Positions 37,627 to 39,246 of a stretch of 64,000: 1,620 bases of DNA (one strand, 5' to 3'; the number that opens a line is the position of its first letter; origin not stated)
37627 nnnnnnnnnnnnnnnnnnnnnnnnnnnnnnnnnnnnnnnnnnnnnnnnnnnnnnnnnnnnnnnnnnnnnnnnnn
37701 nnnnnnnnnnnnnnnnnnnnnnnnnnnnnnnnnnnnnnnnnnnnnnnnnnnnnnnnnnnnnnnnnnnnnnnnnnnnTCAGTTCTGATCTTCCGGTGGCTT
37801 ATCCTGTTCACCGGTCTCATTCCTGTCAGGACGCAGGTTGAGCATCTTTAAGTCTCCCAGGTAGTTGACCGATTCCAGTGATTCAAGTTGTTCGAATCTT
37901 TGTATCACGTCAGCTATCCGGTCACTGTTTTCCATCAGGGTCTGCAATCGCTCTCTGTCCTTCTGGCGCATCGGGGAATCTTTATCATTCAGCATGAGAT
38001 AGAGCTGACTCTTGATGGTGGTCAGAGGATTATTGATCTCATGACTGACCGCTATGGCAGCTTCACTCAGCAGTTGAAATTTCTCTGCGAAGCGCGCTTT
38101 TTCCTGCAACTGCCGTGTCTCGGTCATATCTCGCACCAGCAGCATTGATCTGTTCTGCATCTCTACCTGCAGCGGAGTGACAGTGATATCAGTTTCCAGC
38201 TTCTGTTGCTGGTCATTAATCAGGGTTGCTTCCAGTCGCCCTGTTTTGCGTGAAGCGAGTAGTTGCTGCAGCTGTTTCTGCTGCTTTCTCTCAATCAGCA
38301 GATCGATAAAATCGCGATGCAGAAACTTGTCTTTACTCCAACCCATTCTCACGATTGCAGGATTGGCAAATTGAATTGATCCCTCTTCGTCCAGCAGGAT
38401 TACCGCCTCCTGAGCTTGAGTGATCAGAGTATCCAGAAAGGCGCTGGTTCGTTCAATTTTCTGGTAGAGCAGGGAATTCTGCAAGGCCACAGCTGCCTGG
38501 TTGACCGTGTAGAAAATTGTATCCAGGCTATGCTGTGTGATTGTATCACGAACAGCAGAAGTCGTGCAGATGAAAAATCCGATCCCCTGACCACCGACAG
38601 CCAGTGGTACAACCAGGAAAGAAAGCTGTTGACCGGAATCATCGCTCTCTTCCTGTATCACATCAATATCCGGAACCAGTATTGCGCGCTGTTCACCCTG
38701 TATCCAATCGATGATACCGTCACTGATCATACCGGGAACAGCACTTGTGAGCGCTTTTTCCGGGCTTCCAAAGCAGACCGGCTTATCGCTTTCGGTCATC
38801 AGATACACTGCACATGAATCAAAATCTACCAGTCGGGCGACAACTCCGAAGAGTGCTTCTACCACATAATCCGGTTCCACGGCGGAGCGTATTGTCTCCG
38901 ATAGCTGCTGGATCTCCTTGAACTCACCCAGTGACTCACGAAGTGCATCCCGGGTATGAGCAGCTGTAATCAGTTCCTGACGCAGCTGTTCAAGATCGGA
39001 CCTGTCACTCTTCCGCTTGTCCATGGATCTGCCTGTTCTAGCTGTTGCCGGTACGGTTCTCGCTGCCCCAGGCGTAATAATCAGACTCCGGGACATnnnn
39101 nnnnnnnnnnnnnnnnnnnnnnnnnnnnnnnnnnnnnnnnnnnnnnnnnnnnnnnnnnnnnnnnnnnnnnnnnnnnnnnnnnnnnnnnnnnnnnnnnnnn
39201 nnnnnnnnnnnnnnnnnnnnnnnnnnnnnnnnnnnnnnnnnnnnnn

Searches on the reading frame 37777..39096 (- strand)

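Call 36: search_protein_families(library=pfam, proteins=[window:37777-39096:-], max_evalue=0.00001)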
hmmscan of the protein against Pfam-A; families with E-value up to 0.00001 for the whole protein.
window:37777-39096:- (439 aa): 5 families
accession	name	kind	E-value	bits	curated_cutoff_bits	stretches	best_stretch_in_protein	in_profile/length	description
PF00512.31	HisKA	-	1.7e-08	34.8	26.9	1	349-409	8-65/66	His Kinase A (phospho-acceptor) domain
PF00989.32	PAS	-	6.1e-08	33.1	22.6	1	220-319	2-106/113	PAS fold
PF13492.12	GAF_3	-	1.2e-07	32.6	27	0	75-207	2-129/129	GAF domain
PF13426.13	PAS_9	-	3.1e-07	31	27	1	230-326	2-103/103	PAS domain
PF01590.32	GAF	-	4.1e-06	27.8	22.4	0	85-205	12-133/133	GAF domain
